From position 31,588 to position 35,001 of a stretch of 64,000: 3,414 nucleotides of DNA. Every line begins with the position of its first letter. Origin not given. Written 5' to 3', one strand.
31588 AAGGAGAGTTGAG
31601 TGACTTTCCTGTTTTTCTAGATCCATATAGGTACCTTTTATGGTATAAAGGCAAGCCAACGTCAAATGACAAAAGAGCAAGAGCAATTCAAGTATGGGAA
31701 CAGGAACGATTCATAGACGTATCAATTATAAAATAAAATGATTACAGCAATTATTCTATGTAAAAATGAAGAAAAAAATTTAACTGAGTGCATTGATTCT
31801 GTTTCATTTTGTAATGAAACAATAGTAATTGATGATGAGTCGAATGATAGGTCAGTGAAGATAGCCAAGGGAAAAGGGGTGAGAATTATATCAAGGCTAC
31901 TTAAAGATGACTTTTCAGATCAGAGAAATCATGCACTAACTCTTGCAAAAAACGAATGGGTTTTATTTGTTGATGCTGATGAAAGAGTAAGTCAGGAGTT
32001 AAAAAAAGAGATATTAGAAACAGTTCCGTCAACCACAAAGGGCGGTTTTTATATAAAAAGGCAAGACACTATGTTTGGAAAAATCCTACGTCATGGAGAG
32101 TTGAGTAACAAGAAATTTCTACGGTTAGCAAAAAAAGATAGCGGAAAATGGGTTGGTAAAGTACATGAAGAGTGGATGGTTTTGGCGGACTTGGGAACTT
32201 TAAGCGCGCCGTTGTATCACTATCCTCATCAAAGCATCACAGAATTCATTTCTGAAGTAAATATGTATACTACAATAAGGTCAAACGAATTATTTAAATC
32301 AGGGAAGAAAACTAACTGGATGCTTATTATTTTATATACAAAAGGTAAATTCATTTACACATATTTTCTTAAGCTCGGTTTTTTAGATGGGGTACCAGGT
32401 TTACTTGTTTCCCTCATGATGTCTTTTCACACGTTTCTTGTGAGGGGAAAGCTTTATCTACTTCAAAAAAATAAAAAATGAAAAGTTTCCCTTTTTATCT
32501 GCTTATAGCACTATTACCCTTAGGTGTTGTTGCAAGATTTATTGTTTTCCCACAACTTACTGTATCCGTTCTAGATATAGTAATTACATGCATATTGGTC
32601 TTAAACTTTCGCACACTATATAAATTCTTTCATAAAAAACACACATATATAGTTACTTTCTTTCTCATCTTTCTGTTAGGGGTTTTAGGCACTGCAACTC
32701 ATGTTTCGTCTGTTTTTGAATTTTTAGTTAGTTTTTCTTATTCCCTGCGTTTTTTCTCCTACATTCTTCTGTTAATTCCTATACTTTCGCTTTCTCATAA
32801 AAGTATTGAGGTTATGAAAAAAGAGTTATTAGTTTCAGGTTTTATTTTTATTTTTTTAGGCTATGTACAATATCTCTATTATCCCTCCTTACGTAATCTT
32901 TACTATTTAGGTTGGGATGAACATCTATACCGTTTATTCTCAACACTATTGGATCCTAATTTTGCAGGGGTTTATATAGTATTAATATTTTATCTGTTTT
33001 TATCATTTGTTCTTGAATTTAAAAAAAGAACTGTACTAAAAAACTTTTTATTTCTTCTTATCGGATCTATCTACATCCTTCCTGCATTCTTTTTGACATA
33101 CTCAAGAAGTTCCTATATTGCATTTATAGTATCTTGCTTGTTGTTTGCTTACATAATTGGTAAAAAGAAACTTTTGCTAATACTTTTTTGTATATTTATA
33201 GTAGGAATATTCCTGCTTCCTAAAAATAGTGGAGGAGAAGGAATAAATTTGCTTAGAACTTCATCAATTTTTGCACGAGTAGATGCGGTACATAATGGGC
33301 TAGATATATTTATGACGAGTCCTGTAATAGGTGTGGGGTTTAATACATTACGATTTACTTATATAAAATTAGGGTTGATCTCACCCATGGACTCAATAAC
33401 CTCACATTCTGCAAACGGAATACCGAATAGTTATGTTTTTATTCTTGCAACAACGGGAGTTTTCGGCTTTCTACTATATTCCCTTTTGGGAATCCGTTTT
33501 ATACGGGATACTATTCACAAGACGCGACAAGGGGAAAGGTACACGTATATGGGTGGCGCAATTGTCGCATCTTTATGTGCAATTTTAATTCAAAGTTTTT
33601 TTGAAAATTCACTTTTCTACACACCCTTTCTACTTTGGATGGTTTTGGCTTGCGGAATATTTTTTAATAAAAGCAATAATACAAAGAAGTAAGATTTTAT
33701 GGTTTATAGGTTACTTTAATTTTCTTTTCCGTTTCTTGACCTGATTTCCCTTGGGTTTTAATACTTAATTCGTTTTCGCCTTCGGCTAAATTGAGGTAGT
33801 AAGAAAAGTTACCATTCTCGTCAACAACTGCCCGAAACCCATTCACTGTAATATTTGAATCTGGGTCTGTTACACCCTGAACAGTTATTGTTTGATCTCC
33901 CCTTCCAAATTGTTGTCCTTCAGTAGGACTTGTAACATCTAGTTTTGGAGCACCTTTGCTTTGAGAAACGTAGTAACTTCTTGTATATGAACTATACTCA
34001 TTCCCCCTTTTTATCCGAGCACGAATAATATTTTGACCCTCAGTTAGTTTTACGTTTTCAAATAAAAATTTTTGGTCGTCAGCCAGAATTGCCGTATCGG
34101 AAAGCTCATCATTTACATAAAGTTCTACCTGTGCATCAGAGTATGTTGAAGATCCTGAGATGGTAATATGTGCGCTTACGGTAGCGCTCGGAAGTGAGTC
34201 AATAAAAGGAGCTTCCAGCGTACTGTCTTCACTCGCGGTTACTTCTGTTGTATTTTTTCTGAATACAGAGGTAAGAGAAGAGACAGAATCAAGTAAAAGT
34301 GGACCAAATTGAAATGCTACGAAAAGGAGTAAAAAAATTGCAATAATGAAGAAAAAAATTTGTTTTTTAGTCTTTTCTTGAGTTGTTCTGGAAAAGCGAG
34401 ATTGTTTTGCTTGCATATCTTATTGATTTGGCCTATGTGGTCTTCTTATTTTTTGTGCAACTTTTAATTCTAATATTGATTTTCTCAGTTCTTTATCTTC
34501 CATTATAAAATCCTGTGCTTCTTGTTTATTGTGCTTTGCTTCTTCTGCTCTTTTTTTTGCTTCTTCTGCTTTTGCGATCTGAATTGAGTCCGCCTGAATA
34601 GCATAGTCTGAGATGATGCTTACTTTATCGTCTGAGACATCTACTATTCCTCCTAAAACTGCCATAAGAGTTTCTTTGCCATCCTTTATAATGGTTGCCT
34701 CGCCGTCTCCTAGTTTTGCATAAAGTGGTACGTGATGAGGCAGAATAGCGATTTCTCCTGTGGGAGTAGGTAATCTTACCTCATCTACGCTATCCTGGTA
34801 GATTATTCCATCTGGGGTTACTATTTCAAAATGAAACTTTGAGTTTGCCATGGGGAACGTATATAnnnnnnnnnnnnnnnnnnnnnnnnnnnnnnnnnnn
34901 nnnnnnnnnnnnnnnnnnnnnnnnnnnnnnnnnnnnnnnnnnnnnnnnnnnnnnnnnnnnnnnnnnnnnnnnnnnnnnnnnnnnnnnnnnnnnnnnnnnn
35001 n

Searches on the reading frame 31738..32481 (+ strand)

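Call 6: search_protein_families(library=pfam, proteins=[window:31738-32481:+], max_evalue=0.001)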
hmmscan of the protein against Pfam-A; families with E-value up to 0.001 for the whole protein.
window:31738-32481:+ (247 aa): 2 families
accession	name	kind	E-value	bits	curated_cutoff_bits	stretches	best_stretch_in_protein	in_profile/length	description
PF00535.33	Glycos_transf_2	-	3e-17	63.5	23.3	1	4-106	2-113/168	Glycosyl transferase family 2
PF13704.12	Glyco_tranf_2_4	-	0.00016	22.6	27.5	1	10-82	2-82/98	Glycosyl transferase family 2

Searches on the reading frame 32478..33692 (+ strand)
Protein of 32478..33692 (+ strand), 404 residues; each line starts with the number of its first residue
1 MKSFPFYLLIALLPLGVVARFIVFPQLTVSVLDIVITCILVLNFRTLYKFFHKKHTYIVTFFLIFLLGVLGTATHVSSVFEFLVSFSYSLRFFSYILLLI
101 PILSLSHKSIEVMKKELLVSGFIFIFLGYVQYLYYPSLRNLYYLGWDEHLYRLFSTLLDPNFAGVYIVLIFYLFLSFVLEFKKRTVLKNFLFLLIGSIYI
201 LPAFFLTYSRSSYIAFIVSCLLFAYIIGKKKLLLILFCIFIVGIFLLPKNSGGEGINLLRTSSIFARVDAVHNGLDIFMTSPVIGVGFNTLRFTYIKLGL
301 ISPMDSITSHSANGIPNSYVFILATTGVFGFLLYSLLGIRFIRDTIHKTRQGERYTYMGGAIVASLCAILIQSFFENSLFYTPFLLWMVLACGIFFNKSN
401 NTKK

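Call 6: search_protein_families(library=pfam, proteins=[window:32478-33692:+], max_evalue=0.001)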
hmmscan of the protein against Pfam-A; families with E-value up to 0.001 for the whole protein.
window:32478-33692:+ (404 aa): 1 family
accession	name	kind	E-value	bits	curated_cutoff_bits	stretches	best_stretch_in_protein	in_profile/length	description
PF04932.20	Wzy_C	-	6.3e-14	52.5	31.7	1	197-334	3-148/149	O-Antigen ligase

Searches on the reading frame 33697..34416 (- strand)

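Call 44: search_protein_families(library=pfam, proteins=[window:33697-34416:-], max_evalue=0.0001)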
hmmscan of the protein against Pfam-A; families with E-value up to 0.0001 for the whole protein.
window:33697-34416:- (239 aa): 1 family
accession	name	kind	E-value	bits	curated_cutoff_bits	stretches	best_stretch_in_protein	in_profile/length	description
PF09136.16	Glucodextran_B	-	4.6e-18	65.4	27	1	157-237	1-81/83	Glucodextranase, domain B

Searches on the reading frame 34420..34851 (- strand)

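Call 44: search_protein_families(library=pfam, proteins=[window:34420-34851:-], max_evalue=0.0001)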
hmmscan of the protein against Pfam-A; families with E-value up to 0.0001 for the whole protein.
window:34420-34851:- (143 aa): 2 families
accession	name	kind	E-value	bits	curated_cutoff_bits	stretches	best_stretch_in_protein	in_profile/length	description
PF02823.21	ATP-synt_DE_N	-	6.3e-24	84.2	27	1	6-83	1-79/80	ATP synthase, Delta/Epsilon chain, beta-sandwich domain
PF00401.25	ATP-synt_DE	-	7e-05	23.4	24.6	1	89-133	2-47/47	ATP synthase, Delta/Epsilon chain, long alpha-helix domain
